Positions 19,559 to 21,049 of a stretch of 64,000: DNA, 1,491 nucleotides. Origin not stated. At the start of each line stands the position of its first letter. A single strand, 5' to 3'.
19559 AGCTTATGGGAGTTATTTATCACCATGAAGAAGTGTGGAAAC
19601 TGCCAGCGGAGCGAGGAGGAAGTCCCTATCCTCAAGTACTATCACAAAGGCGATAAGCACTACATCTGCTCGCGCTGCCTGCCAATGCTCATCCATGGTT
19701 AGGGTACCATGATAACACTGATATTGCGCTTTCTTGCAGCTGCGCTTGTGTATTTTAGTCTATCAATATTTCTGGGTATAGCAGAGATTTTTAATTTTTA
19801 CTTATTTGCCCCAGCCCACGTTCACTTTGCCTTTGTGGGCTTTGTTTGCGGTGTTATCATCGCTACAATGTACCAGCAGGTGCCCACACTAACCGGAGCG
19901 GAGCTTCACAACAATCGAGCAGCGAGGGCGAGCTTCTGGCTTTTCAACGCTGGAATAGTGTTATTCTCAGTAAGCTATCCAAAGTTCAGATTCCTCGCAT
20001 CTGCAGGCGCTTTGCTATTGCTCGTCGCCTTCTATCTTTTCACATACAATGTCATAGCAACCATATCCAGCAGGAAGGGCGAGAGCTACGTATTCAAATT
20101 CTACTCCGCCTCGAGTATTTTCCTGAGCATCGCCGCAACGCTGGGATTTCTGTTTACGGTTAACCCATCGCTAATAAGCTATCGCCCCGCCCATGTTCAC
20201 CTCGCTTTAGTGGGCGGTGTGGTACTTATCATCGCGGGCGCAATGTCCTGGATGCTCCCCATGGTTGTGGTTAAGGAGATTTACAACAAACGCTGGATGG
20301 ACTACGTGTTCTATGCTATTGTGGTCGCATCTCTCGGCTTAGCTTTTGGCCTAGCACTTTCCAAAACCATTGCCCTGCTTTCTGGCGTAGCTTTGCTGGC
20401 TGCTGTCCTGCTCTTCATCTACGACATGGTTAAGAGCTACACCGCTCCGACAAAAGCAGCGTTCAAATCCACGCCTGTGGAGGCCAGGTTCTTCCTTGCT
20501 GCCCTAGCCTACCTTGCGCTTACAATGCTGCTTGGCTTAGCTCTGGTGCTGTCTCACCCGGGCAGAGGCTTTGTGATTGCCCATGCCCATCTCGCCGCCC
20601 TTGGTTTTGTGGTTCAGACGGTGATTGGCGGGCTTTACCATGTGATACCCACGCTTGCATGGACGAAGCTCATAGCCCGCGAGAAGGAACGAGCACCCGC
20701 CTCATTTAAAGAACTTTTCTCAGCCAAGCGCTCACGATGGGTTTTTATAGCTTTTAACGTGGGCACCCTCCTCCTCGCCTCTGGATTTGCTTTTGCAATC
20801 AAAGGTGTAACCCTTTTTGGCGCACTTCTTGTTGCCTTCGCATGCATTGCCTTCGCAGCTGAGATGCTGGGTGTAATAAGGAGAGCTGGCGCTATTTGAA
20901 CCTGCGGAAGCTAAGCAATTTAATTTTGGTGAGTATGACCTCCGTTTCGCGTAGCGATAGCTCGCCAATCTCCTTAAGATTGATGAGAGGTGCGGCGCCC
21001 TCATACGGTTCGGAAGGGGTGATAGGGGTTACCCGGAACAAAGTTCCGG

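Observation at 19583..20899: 12-TM protein built from three ~128-aa repeats, each with an AHxH helix resembling helix X of heme-copper oxidase subunit I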

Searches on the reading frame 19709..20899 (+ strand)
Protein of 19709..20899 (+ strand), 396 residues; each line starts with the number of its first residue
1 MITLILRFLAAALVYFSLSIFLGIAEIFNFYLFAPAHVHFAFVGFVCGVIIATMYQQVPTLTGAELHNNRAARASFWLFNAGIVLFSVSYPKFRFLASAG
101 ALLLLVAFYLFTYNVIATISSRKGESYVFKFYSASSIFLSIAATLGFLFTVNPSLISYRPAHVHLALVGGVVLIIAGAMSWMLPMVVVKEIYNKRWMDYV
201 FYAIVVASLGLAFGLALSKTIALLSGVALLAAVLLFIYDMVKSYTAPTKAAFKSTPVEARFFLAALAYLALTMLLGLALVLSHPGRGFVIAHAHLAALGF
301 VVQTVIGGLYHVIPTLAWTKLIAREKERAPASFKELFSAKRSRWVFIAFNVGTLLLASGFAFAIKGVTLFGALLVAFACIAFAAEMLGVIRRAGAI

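Call 3: search_protein_families(library=pfam, proteins=[window:19709-20899:+], max_evalue=1)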
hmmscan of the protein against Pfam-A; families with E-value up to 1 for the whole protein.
window:19709-20899:+ (396 aa): 2 families
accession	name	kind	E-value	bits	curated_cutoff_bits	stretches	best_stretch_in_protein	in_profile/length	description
PF00115.25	COX1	-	3.2e-21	76.2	34.8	3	29-89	338-397/436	Cytochrome C and Quinol oxidase polypeptide I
PF05940.17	NnrS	-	0.0056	16.5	28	1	5-118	249-366/371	NnrS protein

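Call 4: search_protein_families(library=ncbifam, proteins=[window:19709-20899:+], max_evalue=0.1)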
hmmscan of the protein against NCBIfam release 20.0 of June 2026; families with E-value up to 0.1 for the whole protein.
window:19709-20899:+ (396 aa): 3 families
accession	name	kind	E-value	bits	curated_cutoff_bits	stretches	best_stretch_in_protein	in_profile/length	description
TIGR00780.1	ccoN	equivalog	1.4e-09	37.4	583.15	2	5-89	305-397/474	cytochrome-c oxidase, cbb3-type subunit I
NF011053.0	PRK14485.1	subfamily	0.00013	20.4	1080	1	5-89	307-398/716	putative bifunctional cbb3-type cytochrome c oxidase subunit I/II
TIGR02891.1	CtaD_CoxA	equivalog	0.00063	18.5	670.75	1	33-85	365-416/504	cytochrome c oxidase subunit I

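Call 5: search_solved_structures(query=window:19709-20899:+, max_evalue=10, show_alignments=3)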
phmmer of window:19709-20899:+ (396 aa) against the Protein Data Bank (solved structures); distinct sequences matched with E-value up to 10: 2.
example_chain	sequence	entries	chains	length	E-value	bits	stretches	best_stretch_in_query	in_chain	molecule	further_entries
9g6b_A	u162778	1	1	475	9e-06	28.5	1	5-89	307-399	cytochrome-c oxidase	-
8smr_E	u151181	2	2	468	9.4e-05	25.1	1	5-89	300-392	cytochrome-c oxidase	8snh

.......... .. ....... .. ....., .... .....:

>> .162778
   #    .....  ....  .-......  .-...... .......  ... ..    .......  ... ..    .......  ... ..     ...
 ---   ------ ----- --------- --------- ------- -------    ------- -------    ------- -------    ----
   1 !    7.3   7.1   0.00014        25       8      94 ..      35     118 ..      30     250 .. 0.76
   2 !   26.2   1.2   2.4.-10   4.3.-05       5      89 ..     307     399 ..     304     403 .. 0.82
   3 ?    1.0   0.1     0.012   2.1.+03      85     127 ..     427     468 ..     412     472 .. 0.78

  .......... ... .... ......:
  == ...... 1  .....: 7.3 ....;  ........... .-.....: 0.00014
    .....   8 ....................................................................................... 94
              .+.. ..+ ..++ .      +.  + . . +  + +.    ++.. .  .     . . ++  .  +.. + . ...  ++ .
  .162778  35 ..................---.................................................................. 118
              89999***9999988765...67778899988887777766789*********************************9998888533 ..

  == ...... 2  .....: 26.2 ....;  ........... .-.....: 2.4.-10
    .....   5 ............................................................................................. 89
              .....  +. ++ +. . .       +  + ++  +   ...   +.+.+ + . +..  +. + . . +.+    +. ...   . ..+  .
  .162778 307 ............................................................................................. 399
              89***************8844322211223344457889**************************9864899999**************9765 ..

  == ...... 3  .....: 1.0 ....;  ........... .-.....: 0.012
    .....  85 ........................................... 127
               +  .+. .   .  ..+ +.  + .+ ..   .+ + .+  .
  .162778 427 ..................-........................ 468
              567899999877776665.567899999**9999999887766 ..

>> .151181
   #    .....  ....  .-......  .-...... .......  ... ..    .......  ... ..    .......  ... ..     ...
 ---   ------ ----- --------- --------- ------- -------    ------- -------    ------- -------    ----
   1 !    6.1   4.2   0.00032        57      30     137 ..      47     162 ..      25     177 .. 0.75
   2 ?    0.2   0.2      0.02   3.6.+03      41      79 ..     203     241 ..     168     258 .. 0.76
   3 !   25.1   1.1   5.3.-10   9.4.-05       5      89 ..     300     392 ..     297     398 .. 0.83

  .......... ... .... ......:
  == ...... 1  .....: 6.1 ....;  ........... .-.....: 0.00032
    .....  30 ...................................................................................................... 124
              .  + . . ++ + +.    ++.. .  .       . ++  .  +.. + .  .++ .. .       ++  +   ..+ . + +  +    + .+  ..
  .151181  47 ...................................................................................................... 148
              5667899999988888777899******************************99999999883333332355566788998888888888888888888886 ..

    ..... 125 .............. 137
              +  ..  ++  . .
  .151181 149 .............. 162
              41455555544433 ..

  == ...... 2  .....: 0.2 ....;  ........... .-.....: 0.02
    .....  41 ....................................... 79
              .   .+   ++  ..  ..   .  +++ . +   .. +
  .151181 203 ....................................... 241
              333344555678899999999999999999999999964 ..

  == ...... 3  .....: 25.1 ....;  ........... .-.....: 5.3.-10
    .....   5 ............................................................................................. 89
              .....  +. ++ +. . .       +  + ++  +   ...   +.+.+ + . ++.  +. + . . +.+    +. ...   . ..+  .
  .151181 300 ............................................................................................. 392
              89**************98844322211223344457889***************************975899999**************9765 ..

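Call 7: find_homologous_proteins(query=window:19709-20899:+, max_evalue=0.001)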
Query window:19709-20899:+ (396 aa): 23 proteins with E <= 0.001 among 8000 candidates.
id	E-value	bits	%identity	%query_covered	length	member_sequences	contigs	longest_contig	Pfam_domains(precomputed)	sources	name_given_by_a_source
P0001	2.7e-240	815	100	100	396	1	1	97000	PF00115.26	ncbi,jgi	jgi:cbb3-type cytochrome oxidase subunit 1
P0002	2.4e-214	730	90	100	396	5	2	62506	PF00115.26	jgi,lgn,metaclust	jgi:heme/copper-type cytochrome/quinol oxidase subunit 1|metaclust:\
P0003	6.4e-202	689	84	100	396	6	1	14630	PF00115.26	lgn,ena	-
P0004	1.1e-182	625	74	100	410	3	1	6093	PF00115.26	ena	-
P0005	1.9e-160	552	67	100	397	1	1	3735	PF00115.26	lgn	-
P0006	8.1e-157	540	64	100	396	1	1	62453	PF05940.18,PF00115.26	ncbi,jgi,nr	ncbi:MAG: cbb3-type cytochrome c oxidase subunit I [Euryarchaeota archaeon]|nr:cbb3-type cytochrome 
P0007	4.9e-147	508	62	99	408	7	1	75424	PF00115.26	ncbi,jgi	-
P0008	3.5e-121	423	55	99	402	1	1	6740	PF00115.26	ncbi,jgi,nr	ncbi:MAG: cbb3-type cytochrome c oxidase subunit I [Euryarchaeota archaeon]|nr:cbb3-type cytochrome 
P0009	1.4e-118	414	55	100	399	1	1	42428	PF00115.26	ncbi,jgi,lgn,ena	-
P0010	1.4e-114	401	54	99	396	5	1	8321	PF00115.26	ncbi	-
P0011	3.2e-66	242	38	98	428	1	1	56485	PF00115.26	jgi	jgi:cbb3-type cytochrome oxidase subunit 1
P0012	2.7e-61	226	36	99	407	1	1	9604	PF00115.26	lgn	-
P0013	9.2e-59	218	36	97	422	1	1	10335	PF00115.26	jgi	jgi:cbb3-type cytochrome oxidase subunit 1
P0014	1.6e-15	75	31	46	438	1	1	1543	PF00115.26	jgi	jgi:hypothetical protein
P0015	3.9e-15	74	28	80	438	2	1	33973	PF00115.26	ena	-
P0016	3.4e-14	71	27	50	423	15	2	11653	PF00115.26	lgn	-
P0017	1.1e-11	63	28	83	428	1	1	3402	PF00115.26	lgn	-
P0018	1.2e-8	53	27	85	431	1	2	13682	PF00115.26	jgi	jgi:hypothetical protein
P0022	4.1e-5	41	25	72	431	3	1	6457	PF00115.26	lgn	-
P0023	7.5e-5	40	25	72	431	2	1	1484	PF00115.26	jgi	jgi:hypothetical protein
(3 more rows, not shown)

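Call 9: find_homologous_proteins(query=A1, max_evalue=0.001)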
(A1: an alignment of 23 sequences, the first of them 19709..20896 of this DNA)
Query A1 (23 sequences) (396 aa, profile of the alignment): 662 proteins with E <= 0.001 among 8000 candidates; the best 120 are listed.
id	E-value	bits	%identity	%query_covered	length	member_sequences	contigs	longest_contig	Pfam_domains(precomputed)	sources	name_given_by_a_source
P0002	5.1e-163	561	90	100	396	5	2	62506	PF00115.26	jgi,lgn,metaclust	jgi:heme/copper-type cytochrome/quinol oxidase subunit 1|metaclust:\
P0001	2.6e-161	555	100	100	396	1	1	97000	PF00115.26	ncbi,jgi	jgi:cbb3-type cytochrome oxidase subunit 1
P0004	1.6e-159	549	74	100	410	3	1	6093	PF00115.26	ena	-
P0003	4.8e-159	548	84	100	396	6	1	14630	PF00115.26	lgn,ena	-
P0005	4.6e-154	531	67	100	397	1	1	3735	PF00115.26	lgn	-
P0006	5.9e-153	528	64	100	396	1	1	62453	PF05940.18,PF00115.26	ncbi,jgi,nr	ncbi:MAG: cbb3-type cytochrome c oxidase subunit I [Euryarchaeota archaeon]|nr:cbb3-type cytochrome 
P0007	2.6e-150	519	62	99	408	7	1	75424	PF00115.26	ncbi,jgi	-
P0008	1.6e-145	503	55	99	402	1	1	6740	PF00115.26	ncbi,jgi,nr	ncbi:MAG: cbb3-type cytochrome c oxidase subunit I [Euryarchaeota archaeon]|nr:cbb3-type cytochrome 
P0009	7.0e-143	494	55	100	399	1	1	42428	PF00115.26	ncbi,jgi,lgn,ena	-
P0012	3.7e-141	489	36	99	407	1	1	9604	PF00115.26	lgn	-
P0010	3.8e-140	485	54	99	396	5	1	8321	PF00115.26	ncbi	-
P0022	1.1e-124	435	25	72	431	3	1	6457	PF00115.26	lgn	-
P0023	2.0e-124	434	25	72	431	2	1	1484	PF00115.26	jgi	jgi:hypothetical protein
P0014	5.7e-122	426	31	46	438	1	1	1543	PF00115.26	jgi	jgi:hypothetical protein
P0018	1.1e-115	405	27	85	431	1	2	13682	PF00115.26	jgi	jgi:hypothetical protein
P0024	9.1e-111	389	24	88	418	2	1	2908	PF00115.26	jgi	jgi:hypothetical protein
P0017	6.1e-109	383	28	83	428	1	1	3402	PF00115.26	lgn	-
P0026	2.2e-107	378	26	87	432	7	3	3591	PF00115.26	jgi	jgi:hypothetical protein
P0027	1.2e-103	365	30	20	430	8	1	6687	PF00115.26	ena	-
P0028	8.2e-103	362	24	74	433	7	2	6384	PF00115.26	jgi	jgi:hypothetical protein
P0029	1.3e-102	362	24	83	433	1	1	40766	PF00115.26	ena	-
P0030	6.1e-102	360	25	83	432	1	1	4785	PF00115.26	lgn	-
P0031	6.6e-102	360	24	78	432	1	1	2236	PF00115.26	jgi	jgi:Cytochrome C and Quinol oxidase polypeptide I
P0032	2.2e-101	358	24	74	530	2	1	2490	PF01883.25,PF00115.26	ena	-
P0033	4.4e-101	357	25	74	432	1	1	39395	PF00115.26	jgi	-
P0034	4.7e-101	357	26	38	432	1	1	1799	PF00115.26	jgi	jgi:hypothetical protein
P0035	5.9e-101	356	23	89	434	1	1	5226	PF00115.26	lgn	-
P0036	8.5e-101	356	26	44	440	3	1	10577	PF00115.26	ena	-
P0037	1.0e-100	356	25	74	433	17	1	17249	PF00115.26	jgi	jgi:Cytochrome C and Quinol oxidase polypeptide I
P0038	1.2e-100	355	25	40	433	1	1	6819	PF00115.26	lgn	-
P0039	1.4e-100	355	23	81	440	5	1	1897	PF00115.26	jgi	jgi:hypothetical protein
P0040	1.6e-100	355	27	38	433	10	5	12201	PF00115.26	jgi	jgi:hypothetical protein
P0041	1.9e-100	355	25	73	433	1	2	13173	PF00115.26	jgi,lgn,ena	-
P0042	2.4e-100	354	27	83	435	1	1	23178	PF00115.26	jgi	jgi:hypothetical protein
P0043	2.5e-100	354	27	47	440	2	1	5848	PF00115.26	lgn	-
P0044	2.6e-100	354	30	45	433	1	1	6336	PF00115.26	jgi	jgi:hypothetical protein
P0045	3.6e-100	354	27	74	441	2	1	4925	PF00115.26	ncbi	-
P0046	4.2e-100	354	27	11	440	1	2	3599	PF00115.26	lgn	-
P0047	4.9e-100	353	28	43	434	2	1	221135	PF00115.26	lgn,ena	-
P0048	5.0e-100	353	25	78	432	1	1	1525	PF00115.26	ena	-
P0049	5.7e-100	353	26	45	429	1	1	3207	PF00115.26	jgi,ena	-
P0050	6.1e-100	353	25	74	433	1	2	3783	PF00115.26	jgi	jgi:cytochrome c/quinol oxidase subunit I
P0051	7.8e-100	353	26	38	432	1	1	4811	PF00115.26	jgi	jgi:hypothetical protein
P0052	9.8e-100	352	29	45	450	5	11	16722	PF00115.26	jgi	jgi:hypothetical protein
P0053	1.5e-99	352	30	45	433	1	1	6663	PF00115.26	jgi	jgi:hypothetical protein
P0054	1.5e-99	352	25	98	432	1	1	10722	PF00115.26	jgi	jgi:hypothetical protein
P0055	2.6e-99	351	25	74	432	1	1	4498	PF00115.26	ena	-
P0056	3.1e-99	351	24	74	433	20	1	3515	PF00115.26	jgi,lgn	-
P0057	3.8e-99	350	28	45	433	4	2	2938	PF00115.26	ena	-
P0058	5.0e-99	350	23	73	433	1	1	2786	PF00115.26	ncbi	-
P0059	8.1e-99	349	23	74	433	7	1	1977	PF00115.26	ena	-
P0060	8.8e-99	349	25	87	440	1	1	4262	PF00115.26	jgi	jgi:hypothetical protein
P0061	9.3e-99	349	26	81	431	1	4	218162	PF00115.26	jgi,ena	jgi:hypothetical protein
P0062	9.3e-99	349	25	91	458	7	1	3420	PF00115.26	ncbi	-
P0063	1.0e-98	349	23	89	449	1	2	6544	PF00115.26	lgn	-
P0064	1.1e-98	349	24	84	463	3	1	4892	PF00115.26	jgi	jgi:hypothetical protein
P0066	1.2e-98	349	25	98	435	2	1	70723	PF00115.26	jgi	jgi:hypothetical protein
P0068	1.5e-98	348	26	80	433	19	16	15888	PF00115.26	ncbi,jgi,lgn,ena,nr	ncbi:MAG TPA: hypothetical protein VN646_23870 [Candidatus Acidoferrum sp.]|jgi:hypothetical protein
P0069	1.5e-98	348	28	56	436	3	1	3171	PF00115.26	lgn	-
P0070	1.8e-98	348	24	74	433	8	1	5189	PF00115.26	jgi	-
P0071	1.9e-98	348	26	84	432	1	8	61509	PF00115.26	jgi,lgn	jgi:hypothetical protein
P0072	2.6e-98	348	24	74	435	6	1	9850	PF00115.26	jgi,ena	-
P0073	4.1e-98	347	29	38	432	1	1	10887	PF00115.26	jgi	jgi:hypothetical protein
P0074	5.3e-98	347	35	11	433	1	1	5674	PF00115.26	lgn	-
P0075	5.7e-98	347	29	38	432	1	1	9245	PF00115.26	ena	-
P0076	5.7e-98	347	28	69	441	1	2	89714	PF00115.26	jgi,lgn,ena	-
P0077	6.1e-98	346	27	26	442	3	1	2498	PF00115.26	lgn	-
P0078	6.7e-98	346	29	37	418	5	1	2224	PF00115.26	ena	-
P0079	7.5e-98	346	29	41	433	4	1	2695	PF00115.26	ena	-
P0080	7.6e-98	346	24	80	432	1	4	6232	PF00115.26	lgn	-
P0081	8.8e-98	346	24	74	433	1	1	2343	PF00115.26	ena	-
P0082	8.9e-98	346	27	38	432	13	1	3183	PF00115.26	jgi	jgi:hypothetical protein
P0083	8.9e-98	346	23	74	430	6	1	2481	PF00115.26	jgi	jgi:hypothetical protein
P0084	9.7e-98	346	27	45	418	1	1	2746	PF00115.26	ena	-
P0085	9.7e-98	346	22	74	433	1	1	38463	PF00115.26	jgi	jgi:hypothetical protein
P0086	1.1e-97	346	30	14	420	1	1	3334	PF00115.26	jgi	jgi:hypothetical protein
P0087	1.3e-97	345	28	43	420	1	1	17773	PF00115.26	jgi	jgi:hypothetical protein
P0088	1.3e-97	345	27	38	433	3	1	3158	PF00115.26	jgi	jgi:hypothetical protein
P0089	1.6e-97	345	26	74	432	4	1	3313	PF00115.26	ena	-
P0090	1.6e-97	345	27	88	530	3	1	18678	PF01883.25,PF00115.26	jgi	jgi:metal-sulfur cluster biosynthetic enzyme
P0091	1.7e-97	345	23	77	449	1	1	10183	PF00115.26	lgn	-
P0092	2.1e-97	345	25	38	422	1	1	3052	PF00115.26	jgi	jgi:hypothetical protein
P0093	2.5e-97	344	21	75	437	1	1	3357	PF00115.26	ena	-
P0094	2.6e-97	344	22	74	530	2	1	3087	PF01883.25,PF00115.26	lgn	-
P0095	3.0e-97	344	27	58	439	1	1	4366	PF00115.26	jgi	jgi:hypothetical protein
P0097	4.2e-97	344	-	-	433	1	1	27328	PF00115.26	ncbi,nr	ncbi:MAG TPA: hypothetical protein VFV05_14235 [Methylomirabilota bacterium]|nr:hypothetical protein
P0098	4.3e-97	344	29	51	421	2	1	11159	PF00115.26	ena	-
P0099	4.4e-97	344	26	94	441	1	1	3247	PF00115.26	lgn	-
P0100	5.0e-97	343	28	50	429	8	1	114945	PF00115.26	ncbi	-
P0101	5.9e-97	343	24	78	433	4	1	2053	PF00115.26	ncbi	-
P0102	6.2e-97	343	27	59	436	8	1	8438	PF00115.26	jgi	-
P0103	6.6e-97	343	25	88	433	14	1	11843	PF00115.26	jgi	jgi:hypothetical protein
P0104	6.9e-97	343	26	92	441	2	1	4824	PF00115.26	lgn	-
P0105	7.2e-97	343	28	91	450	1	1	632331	PF00115.26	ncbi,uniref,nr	ncbi:hypothetical protein [Halorussus amylolyticus]|uniref:hypothetical protein n=1 Tax=Halorussus a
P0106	7.6e-97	343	29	16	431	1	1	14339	PF00115.26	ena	-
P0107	7.7e-97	343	33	10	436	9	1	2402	PF00115.26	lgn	-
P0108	7.8e-97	343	29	51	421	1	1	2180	PF00115.26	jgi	jgi:hypothetical protein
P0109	7.9e-97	343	26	88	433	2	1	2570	PF00115.26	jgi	jgi:hypothetical protein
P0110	8.3e-97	343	23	74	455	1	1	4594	PF00115.26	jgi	jgi:hypothetical protein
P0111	8.9e-97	343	26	87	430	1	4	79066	PF00115.26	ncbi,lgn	-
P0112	9.0e-97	343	24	81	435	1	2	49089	PF00115.26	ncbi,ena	-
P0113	9.9e-97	342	26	38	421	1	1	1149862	PF00115.26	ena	-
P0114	1.0e-96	342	28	25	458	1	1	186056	PF00115.26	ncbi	-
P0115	1.1e-96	342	25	96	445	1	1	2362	PF00115.26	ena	-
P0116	1.1e-96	342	23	83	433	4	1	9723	PF00115.26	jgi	jgi:hypothetical protein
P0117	1.2e-96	342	24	83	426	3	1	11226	PF00115.26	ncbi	-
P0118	1.4e-96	342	28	25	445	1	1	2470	PF00115.26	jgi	jgi:hypothetical protein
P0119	1.5e-96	342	25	74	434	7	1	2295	PF00115.26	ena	-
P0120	1.6e-96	342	25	38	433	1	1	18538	PF00115.26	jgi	jgi:hypothetical protein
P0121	1.6e-96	342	29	89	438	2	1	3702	PF00115.26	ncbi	-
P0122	1.7e-96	342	26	38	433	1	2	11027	PF00115.26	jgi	jgi:hypothetical protein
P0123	1.7e-96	342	30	36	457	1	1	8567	PF00115.26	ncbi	-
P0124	2.0e-96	341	25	98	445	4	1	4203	PF00115.26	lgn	-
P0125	2.0e-96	341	27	74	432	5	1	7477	PF00115.26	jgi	jgi:hypothetical protein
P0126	2.1e-96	341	30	38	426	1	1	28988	PF00115.26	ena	-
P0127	2.4e-96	341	25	38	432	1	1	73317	PF00115.26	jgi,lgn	jgi:hypothetical protein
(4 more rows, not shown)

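Call 11: find_encoding_contigs(protein=P0006, flank=8000, max_places=2)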
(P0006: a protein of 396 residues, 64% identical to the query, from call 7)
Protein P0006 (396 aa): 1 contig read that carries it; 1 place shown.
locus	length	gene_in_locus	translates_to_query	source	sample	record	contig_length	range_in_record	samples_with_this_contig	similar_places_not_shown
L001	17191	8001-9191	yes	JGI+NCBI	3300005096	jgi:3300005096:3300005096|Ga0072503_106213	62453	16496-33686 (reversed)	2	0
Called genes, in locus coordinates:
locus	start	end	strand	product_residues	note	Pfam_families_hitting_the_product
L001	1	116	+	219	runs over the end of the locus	PF00072:Response_reg, PF24038:DUF7347 (weak), PF12840:HTH_20, PF01022:HTH_5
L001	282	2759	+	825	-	PF04879:Molybdop_Fe4S4, PF00384:Molybdopterin, PF01568:Molydop_binding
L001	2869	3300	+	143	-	-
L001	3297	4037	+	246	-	PF13187:Fer4_9 (faint), PF13534:Fer4_17 (faint), PF25160:LdpA_Fe-S-bd (faint), PF00037:Fer4 (faint), PF12797:Fer4_2 (faint), PF12838:Fer4_7, PF14697:Fer4_21 (weak), PF12838:Fer4_7 (weak), +5 more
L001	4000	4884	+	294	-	PF12801:Fer4_5, PF12837:Fer4_6 (faint), PF12838:Fer4_7 (faint), PF13187:Fer4_9 (faint), PF13237:Fer4_10 (faint), PF00037:Fer4 (weak)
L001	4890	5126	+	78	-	PF03927:NapD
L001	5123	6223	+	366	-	PF04432:FrhB_FdhB_C, PF04422:FrhB_FdhB_N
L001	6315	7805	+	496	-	PF13435:Cytochrome_C554 (faint), PF14522:Cytochrome_C7 (faint), PF14537:Cytochrom_c3_2 (faint), PF13447:Multi-haem_cyto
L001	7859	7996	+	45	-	-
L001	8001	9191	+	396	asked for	PF00115:COX1 (weak), PF05940:NnrS (weak), PF00115:COX1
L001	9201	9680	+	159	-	PF01047:MarR (weak), PF12802:MarR_2 (weak), PF24034:DUF7343, PF13412:HTH_24 (weak)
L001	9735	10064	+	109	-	PF09851:SHOCT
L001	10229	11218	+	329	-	PF01866:Diphthamide_syn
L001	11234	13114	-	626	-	PF14537:Cytochrom_c3_2 (faint), PF22113:Mtrc-MtrF_II-IV_dom (faint), PF14522:Cytochrome_C7 (weak)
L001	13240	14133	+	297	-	PF00126:HTH_1, PF03466:LysR_substrate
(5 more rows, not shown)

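Call 12: find_encoding_contigs(protein=P0011, flank=8000, max_places=2)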
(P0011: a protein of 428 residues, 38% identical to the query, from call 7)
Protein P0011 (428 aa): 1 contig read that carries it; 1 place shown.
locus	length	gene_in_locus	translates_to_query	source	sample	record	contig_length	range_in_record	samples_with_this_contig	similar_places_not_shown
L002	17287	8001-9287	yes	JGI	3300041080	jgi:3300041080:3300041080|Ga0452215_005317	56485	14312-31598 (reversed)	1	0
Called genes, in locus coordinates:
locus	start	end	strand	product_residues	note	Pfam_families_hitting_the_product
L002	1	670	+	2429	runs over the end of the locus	PF07705:CARDB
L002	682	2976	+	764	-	-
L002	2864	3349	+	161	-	-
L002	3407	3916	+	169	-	-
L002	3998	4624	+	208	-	PF00406:ADK, PF13207:AAA_17, PF17213:Hydin_ADK (faint), PF05191:ADK_lid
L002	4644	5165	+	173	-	PF00406:ADK (weak), PF02224:Cytidylate_kin, PF13189:Cytidylate_kin2, PF13207:AAA_17, PF13238:AAA_18, PF13671:AAA_33 (weak), PF02224:Cytidylate_kin (weak)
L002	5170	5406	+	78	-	-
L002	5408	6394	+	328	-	PF08068:DKCLD, PF01509:TruB_N, PF21238:Pus10_C (weak), PF16198:TruB_C_2, PF01472:PUA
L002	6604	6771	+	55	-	-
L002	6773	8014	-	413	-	PF00919:UPF0004, PF04055:Radical_SAM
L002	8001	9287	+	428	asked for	PF00115:COX1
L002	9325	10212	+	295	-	-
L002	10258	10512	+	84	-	PF13248:Zn_ribbon_3 (faint)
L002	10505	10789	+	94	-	PF01883:FeS_assembly_P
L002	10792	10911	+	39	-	-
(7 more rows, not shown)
